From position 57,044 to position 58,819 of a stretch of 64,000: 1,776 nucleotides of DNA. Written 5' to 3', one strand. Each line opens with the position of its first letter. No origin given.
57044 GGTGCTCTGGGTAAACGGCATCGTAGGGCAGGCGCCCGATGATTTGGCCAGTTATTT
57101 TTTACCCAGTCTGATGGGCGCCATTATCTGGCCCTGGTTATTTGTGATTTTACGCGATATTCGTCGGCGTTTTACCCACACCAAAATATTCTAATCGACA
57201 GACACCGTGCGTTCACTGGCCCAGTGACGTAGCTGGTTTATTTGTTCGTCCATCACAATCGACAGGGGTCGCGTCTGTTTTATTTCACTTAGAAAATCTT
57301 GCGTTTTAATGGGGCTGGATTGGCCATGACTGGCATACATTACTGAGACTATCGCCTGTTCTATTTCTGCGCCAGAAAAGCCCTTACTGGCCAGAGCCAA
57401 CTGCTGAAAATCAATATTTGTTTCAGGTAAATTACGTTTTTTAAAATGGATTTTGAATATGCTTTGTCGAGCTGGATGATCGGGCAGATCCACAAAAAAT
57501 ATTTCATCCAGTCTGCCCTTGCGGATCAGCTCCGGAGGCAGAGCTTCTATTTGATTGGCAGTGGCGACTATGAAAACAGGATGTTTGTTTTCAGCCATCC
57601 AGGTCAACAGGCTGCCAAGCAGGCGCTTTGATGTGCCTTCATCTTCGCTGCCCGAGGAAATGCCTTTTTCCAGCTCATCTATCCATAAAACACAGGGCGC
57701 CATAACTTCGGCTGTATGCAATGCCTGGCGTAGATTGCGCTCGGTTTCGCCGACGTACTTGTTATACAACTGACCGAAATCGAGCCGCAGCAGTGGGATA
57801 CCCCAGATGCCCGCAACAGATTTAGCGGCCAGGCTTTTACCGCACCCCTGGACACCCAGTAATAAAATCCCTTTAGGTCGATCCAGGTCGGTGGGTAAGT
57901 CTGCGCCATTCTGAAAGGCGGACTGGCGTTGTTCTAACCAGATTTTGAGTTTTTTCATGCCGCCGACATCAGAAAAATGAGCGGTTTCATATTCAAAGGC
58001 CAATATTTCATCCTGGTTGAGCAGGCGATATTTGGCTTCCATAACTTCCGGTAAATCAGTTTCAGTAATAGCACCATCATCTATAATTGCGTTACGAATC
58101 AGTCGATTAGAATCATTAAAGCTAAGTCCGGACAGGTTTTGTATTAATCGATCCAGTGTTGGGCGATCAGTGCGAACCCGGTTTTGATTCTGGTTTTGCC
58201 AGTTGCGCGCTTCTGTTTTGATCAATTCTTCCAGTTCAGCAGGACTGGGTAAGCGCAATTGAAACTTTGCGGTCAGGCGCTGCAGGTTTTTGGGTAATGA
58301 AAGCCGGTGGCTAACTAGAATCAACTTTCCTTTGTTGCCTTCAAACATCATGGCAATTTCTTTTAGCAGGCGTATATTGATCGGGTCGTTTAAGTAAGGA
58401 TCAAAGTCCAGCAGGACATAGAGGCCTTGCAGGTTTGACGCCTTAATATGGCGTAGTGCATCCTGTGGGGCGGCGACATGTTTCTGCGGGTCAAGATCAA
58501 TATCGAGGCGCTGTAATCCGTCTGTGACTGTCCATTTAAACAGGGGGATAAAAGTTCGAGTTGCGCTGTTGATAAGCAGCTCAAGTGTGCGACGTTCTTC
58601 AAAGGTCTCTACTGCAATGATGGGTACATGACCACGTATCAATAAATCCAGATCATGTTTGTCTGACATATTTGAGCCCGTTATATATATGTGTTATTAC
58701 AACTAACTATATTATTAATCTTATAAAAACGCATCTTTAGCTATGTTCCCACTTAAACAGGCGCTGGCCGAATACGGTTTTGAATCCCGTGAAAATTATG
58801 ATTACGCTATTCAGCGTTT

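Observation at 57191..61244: Five-gene cluster after mreD: AAA ATPase, degenerate P-loop partner, tandem novel small proteins and a receiver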

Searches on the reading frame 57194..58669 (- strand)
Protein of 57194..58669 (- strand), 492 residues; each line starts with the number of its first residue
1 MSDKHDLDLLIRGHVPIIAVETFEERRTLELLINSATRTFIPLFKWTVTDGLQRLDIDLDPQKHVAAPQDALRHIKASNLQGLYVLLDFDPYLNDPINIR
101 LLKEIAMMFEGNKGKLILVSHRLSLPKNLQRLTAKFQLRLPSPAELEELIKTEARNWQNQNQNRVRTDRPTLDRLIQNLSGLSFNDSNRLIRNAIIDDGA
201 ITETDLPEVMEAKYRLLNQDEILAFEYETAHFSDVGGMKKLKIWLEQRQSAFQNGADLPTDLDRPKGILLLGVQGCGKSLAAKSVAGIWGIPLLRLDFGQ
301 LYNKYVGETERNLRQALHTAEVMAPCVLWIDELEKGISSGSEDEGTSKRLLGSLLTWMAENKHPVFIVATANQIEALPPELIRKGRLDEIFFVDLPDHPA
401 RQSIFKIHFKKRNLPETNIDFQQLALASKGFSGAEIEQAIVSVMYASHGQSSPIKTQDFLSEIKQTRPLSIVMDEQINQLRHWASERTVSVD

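Call 3: search_protein_families(library=pfam, proteins=[window:57194-58669:-], max_evalue=0.1)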
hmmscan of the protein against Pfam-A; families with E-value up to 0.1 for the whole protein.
window:57194-58669:- (492 aa): 3 families
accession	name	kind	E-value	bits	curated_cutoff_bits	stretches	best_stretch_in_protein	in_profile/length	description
PF00004.35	AAA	-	5.4e-31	108.2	21.2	1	268-394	1-130/131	ATPase family associated with various cellular activities (AAA)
PF17862.7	AAA_lid_3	-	0.00021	21.2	27.2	1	418-445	1-28/45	AAA+ lid domain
PF13191.12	AAA_16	-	0.0057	17.6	32.6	1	263-368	22-137/167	AAA ATPase domain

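Call 4: search_protein_families(library=ncbifam, proteins=[window:57194-58669:-], max_evalue=0.1)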
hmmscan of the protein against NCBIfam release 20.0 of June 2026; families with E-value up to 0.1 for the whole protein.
window:57194-58669:- (492 aa): 15 families
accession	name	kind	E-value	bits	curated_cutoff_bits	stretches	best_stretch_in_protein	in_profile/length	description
NF003069.1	PRK03992.1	subfamily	2.1e-33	116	500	1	231-465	129-371/379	proteasome-activating nucleotidase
TIGR01243.1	CDC48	subfamily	3.7e-33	114.8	802.65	1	184-440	406-665/733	CDC48 family AAA ATPase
TIGR01242.2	TIGR01242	subfamily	7.7e-33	113.9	500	1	261-465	144-354/362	proteasome-activating nucleotidase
TIGR01241.2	FtsH_fam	equivalog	1.2e-29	103.5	600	1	265-461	195-397/598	ATP-dependent zinc metalloprotease FtsH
NF047748.1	PrtsmActNtasePan1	equivalog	2.7e-25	89.2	750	1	261-461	178-384/405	proteasome-activating nucleotidase Pan1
NF047747.1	PrtsmActNtasePan2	equivalog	3.8e-24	85.7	700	1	250-461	169-387/397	proteasome-activating nucleotidase Pan2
NF042959.1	IteA_antiphage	equivalog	1e-22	80.8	510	1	261-485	121-348/367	anti-phage ATPase IteA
NF008004.0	PRK10733.1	equivalog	2.8e-22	78.4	1008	1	264-449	184-375/644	ATP-dependent zinc metalloprotease FtsH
NF041006.2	cell_div_CdvC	equivalog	1e-19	70.7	650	1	218-483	88-364/370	cell division protein CdvC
TIGR03689.1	pup_AAA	equivalog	4.3e-17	62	504.75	1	261-452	212-418/512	proteasome ATPase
NF003745.1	PRK05342.1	equivalog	0.00088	18.2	359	1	267-342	111-191/418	ATP-dependent Clp protease ATP-binding subunit ClpX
TIGR00382.1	clpX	equivalog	0.0033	16.5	370.75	1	266-344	118-201/414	ATP-dependent protease ATP-binding subunit ClpX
NF003229.0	PRK04195.1-5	equivalog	0.0034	16.2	280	1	265-373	44-144/413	replication factor C large subunit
TIGR02639.1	ClpA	equivalog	0.044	12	993.15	0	263-303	484-525/734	ATP-dependent Clp protease ATP-binding subunit ClpA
NF003230.0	PRK04195.1-6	equivalog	0.07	11.8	441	1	231-372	12-137/494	replication factor C large subunit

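Call 5: search_protein_families(library=padloc, proteins=[window:57194-58669:-], max_evalue=0.1)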
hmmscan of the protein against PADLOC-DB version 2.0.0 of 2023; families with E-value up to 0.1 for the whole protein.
window:57194-58669:- (492 aa): 6 families
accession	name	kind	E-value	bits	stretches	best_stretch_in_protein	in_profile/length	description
PDLC02196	IetA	-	1.9e-25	88.1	1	261-485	118-345/374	-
PDLC02195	IetA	-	1.7e-16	58.6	1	261-443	133-312/395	-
PDLC04232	IetA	-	2.8e-15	54.6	1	266-444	117-293/330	-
PDLC04231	IetA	-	7.1e-09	33.8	1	267-383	119-236/262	-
PDLC00914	TRIP13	-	1.9e-05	22.3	1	358-474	182-300/302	TRIP13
PDLC00915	TRIP13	-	0.00075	17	1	357-438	174-260/302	TRIP13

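Call 6: search_solved_structures(query=window:57194-58669:-, max_evalue=0.001)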
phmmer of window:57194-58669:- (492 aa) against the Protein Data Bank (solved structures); distinct sequences matched with E-value up to 0.001: 270 (the best 60 are shown).
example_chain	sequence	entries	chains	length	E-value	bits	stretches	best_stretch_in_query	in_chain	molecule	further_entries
5vc7_A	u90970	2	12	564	8.9e-55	189.9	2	188-480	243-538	VCP-like ATPase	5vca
5g4g_A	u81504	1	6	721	1.4e-54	189.2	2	188-477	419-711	VCP-LIKE ATPASE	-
5g4f_A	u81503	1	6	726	1.4e-54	189.2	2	189-477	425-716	VCP-LIKE ATPASE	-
7wub_D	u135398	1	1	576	3.5e-54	187.9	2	229-443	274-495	Transitional endoplasmic reticulum ATPase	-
7wub_C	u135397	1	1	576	5e-54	187.4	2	230-440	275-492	Transitional endoplasmic reticulum ATPase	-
9m4n_A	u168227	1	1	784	5.4e-54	187.3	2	226-439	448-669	Cell division control protein 48 homolog A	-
1r7r_A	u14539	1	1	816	5.6e-54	187.3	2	230-443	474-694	Transitional endoplasmic reticulum ATPase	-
7rlj_A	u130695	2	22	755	5.8e-54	187.2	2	230-443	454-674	Transitional endoplasmic reticulum ATPase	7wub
8yka_A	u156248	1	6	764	5.8e-54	187.2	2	230-443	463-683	Transitional endoplasmic reticulum ATPase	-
9m3v_A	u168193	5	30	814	6e-54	187.1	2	226-439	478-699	Cell division control protein 48 homolog A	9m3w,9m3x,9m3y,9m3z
8b5r_A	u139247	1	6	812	6.7e-54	187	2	230-443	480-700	Transitional endoplasmic reticulum ATPase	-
7rl9_A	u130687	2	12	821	6.7e-54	187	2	230-443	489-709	Transitional endoplasmic reticulum ATPase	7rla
7y4w_A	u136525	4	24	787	6.8e-54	187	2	230-443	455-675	Transitional endoplasmic reticulum ATPase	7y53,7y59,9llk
5c19_A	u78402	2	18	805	6.8e-54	187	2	230-443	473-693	Transitional endoplasmic reticulum ATPase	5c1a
7rlb_A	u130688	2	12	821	6.8e-54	187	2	230-443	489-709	Transitional endoplasmic reticulum ATPase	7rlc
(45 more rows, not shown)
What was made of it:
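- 57191..58669 (-): 492-aa classical AAA ATPase. It has an uncharacterised N-terminal domain of about 250 aa and one C-terminal AAA module (Ycf46/SpoVK-type architecture). The gene is present in only about half of the relatives. Calls 3, 4 and 6 (PF00004; VAT/p97 D2, E 1e-54).
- On Classical AAA ATPase (PF00004): VAT/p97 D2 at E 1e-54 (call 6).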

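Call 31: search_protein_families(library=phrogs, proteins=[window:57194-58669:-], max_evalue=0.01)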
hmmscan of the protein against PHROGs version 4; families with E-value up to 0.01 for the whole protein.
window:57194-58669:- (492 aa): 8 families
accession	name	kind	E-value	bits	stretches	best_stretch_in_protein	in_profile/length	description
phrog_8638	-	unknown function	3.4e-116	390.1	1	5-490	23-537/568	-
phrog_10401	-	other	3e-40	139.6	1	228-415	427-607/667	ATPase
phrog_3757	-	unknown function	3.7e-35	123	1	260-467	121-328/367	-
phrog_30773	-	unknown function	2.5e-28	99.8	1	264-463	195-401/666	-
phrog_9172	-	unknown function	1e-16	61.9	1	266-447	108-294/509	-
phrog_10440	-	unknown function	5.5e-06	26.2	1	265-416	232-373/483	-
phrog_4339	-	unknown function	0.00036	20.8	1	264-346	50-133/552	-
phrog_7485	-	unknown function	0.0013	18.7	0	268-420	230-386/430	-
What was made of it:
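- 57191..58669 (-): Call 31 (phrog_8638 over the full length, E 3e-116).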

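Call 66: search_dna_similar(query=window:57194-58669:-, collection=phages, mode=protein, max_evalue=1e-10, max_rows=12)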
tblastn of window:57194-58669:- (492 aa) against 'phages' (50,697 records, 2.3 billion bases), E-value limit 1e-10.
Records with a match: 126; places in all: 130; records where one place covers at least 80% of the query: 8.
Best place of each record, by identity: <60% 126.
By first word of the organism name: Mycobacterium 34; Vibrio 32; Pseudomonas 24; Rhizobium 6; Rhodobacter 5; Listeria 5; Stenotrophomonas 4; Acidianus 2; Salmonella 2; Acinetobacter 2; and 8 more.
By host as written in the record: Mycobacterium smegmatis mc2 155 18; - 12; Pseudomonas aeruginosa 9; Mycobacterium smegmatis mc2155 6; Rhodobacter capsulatus YW1 5; Pseudomonas aeruginosa PAO1 5; Listeria monocytogenes 5; Vibrio parahaemolyticus 5; and 43 more.
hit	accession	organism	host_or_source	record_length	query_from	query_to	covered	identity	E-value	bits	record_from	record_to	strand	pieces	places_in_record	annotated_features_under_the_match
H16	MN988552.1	Rhizobium phage RHph_I4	Rhizobium phaseoli N771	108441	46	484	89%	30.8%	7e-61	221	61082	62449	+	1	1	ATPase domain-containing protein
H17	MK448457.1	Streptococcus satellite phage Javan368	Streptococcus oralis U-o2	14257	114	489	76%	35.7%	4e-64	231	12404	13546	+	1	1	hypothetical protein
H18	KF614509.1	Rhizobium phage vB_RleS_L338C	Rhizobium leguminosarum biovar viciae ...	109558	46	484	89%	30.5%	3e-58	214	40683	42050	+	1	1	AAA+ family ATPase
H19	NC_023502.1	Rhizobium phage vB_RleS_L338C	Rhizobium leguminosarum biovar viciae ...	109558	46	484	89%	30.5%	3e-58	214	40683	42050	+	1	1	AAA+ family ATPase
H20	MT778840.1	Rhizobium phage P11VFA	-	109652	46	484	89%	30.5%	3e-58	214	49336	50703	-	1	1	AAA+ family ATPase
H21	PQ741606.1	Agrobacterium phage JP1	Agrobacterium tumefaciens 15955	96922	114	489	76%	33.2%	3e-54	202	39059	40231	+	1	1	AAA-ATPase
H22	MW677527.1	Rhodobacter phage RcTiptonus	Rhodobacter capsulatus YW1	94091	71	483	84%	27.9%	3e-43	170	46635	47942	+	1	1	60: AAA-ATPase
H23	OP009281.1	Rhodobacter phage RcMenchie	Rhodobacter capsulatus YW1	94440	71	483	84%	27.6%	2e-42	167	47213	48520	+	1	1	AAA-ATPase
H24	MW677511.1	Rhodobacter phage RcDurkin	Rhodobacter capsulatus YW1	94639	71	483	84%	27.6%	2e-42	167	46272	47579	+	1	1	60: AAA-ATPase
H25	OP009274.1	Rhodobacter phage RcKickapoo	Rhodobacter capsulatus YW1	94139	71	483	84%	27.4%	3e-43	170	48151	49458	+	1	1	AAA-ATPase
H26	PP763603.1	Mycobacterium phage Wildflower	Mycobacterium smegmatis mc2155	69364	171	482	63%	34.6%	2e-47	182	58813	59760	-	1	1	97: AAA-ATPase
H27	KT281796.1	Mycobacterium phage Zakhe101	Mycobacterium smegmatis mc2 155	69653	171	482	63%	34.6%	2e-47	182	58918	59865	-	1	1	AAA-ATPase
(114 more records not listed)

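Call 67: search_dna_similar(query=window:57194-58669:-, collection=plasmids, mode=protein, max_evalue=1e-10, max_rows=12)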
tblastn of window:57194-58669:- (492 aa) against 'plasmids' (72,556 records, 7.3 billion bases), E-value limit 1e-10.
Records with a match: 1311; places in all: 1439; records where one place covers at least 80% of the query: 72.
Best place of each record, by identity: <60% 1311.
By first word of the organism name: Klebsiella 263; Escherichia 129; Pseudomonas 111; Citrobacter 54; Salmonella 48; Enterobacter 42; Nostoc 40; Rhizobium 40; Providencia 36; Streptomyces 22; and 178 more.
By predicted mobility (MOB-suite, as given by PLSDB): conjugative 710; non-mobilizable 511; mobilizable 90.
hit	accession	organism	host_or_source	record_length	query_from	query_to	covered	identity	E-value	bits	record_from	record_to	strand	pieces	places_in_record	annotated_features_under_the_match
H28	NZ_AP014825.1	Geminocystis sp. NIES-3709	-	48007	1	486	99%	37.8%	4e-92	313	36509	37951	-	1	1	AAA family ATPase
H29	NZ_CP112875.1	Pseudanabaena galeata CCNP1313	-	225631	1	486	99%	37.1%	1e-90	309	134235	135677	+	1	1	AAA family ATPase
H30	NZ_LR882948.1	Planktothrix agardhii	-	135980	6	485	98%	36.8%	1e-79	277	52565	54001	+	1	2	AAA family ATPase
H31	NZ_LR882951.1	Planktothrix agardhii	-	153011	6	485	98%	36.6%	9e-80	278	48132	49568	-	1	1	AAA family ATPase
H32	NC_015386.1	Treponema succinifaciens DSM 2489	colon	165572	7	488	98%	36.0%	9e-97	327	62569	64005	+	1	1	AAA family ATPase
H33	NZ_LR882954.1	Planktothrix agardhii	-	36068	6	485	98%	36.0%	2e-78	274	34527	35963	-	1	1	AAA family ATPase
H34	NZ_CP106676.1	Bacillus cereus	cell culture,soil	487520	43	490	91%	36.1%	2e-83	288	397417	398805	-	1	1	AAA family ATPase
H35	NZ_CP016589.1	Bacillus thuringiensis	Mono isolate,Ginseng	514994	43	490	91%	36.1%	3e-83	288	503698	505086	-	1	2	AAA family ATPase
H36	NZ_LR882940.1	Planktothrix agardhii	-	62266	6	485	98%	33.5%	2e-73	259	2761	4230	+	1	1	AAA family ATPase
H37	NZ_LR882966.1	Planktothrix agardhii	-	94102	6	485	98%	33.5%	3e-73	259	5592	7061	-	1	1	AAA family ATPase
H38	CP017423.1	Arthrobacter sp. ZXY-2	whole organism,soil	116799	43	491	91%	35.6%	2e-77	271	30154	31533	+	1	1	ATPase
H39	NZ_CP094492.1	Paenarthrobacter ureafaciens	soil,farmland soil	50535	67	490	86%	37.1%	2e-84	291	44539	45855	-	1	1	AAA family ATPase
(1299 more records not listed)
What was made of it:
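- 57191..58669 (-): Call 67 (36-38% identity over 98-99% of the length to AAA ATPases on cyanobacterial plasmids).
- On Ycf46-type AAA: 36-38% identity over 98-99% of the length to cyanobacterial plasmid 'AAA family ATPase' genes (call 67).
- Closest known: Ycf46 / SpoVK-type single-module classical AAA ATPases. Same: Full-length similarity of 36-38% identity to AAA ATPases on cyanobacterial plasmids (call 67).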

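Call 68: get_annotated_region(hit=H32, flank=5000)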
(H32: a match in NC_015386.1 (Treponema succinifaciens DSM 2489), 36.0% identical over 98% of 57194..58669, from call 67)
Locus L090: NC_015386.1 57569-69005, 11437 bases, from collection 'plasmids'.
description: Treponema succinifaciens DSM 2489 plasmid pTRESU01, complete sequence
organism: Treponema succinifaciens DSM 2489 (NCBI taxid 869209)
taxonomy: Bacteria; Spirochaetota; Spirochaetia; Spirochaetales; Treponemataceae; Treponema; Treponema succinifaciens; Treponema succinifaciens DSM 2489
host: -; source: colon; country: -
typing (MOB-suite, as given by PLSDB): non-mobilizable; mating-pair formation MPF_T
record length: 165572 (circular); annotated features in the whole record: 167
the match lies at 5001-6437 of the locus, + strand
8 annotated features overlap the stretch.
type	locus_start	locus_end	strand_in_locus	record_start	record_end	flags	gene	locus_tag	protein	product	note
CDS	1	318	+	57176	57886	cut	-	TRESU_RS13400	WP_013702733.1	hypothetical protein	-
CDS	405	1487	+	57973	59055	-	-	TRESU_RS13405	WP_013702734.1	hypothetical protein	-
CDS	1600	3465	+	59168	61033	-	-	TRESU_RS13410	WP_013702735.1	hypothetical protein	-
CDS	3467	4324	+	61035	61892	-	-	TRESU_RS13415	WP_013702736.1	hypothetical protein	-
CDS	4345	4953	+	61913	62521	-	-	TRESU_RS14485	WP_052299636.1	4Fe-4S cluster-binding domain-containing protein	-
CDS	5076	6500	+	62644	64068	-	-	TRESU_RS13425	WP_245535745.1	AAA family ATPase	-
CDS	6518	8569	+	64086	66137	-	-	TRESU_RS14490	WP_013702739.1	phage baseplate assembly protein V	-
CDS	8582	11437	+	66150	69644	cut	-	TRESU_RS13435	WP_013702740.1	hypothetical protein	-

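Call 69: get_annotated_region(hit=H28, flank=5000)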
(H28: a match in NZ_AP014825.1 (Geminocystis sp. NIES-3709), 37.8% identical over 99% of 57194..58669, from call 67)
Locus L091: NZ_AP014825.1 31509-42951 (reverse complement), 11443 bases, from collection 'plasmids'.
description: Geminocystis sp. NIES-3709 plasmid pGM3709_04, complete sequence
organism: Geminocystis sp. NIES-3709 (NCBI taxid 1617448)
taxonomy: Bacteria; Cyanobacteriota; Cyanophyceae; Chroococcales; Geminocystaceae; Geminocystis; Geminocystis sp. NIES-3709
host: -; source: -; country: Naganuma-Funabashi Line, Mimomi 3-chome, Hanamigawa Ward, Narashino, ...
typing (MOB-suite, as given by PLSDB): non-mobilizable
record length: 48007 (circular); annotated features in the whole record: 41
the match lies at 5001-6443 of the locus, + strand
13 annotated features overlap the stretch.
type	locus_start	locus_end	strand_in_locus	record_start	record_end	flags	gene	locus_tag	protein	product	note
CDS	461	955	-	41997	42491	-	-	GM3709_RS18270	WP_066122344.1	pentapeptide repeat-containing protein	-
CDS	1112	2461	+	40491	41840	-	-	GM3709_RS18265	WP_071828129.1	ATP-binding protein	-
CDS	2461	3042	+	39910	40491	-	-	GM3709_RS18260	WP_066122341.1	RloB family protein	-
CDS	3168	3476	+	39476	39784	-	-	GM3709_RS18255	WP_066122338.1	DUF1257 domain-containing protein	-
CDS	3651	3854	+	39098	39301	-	-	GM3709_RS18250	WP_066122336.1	DUF2997 domain-containing protein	-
CDS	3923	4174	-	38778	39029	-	-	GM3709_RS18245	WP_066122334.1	hypothetical protein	-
CDS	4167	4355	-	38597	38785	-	-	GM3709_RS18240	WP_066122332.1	hypothetical protein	-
CDS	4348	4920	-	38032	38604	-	-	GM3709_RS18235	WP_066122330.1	zeta toxin family protein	-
CDS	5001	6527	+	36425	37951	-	-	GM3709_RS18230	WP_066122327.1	AAA family ATPase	-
CDS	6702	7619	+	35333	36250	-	-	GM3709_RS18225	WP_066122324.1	DUF4007 family protein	-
CDS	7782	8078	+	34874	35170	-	-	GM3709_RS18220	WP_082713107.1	tyrosine/phenylalanine carboxypeptidase domain-containing protein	-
CDS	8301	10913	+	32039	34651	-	-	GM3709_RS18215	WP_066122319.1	hypothetical protein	-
CDS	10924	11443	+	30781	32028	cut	-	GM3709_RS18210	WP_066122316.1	hypothetical protein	-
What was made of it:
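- On Ycf46-type AAA: The Geminocystis context is shown in call 69.
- Closest known: Ycf46 / SpoVK-type single-module classical AAA ATPases. Different: A cyanobacterial plasmid homologue lies near DUF1257 and DUF2997 genes (call 69), whereas here the small genes are DUF6573-like.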
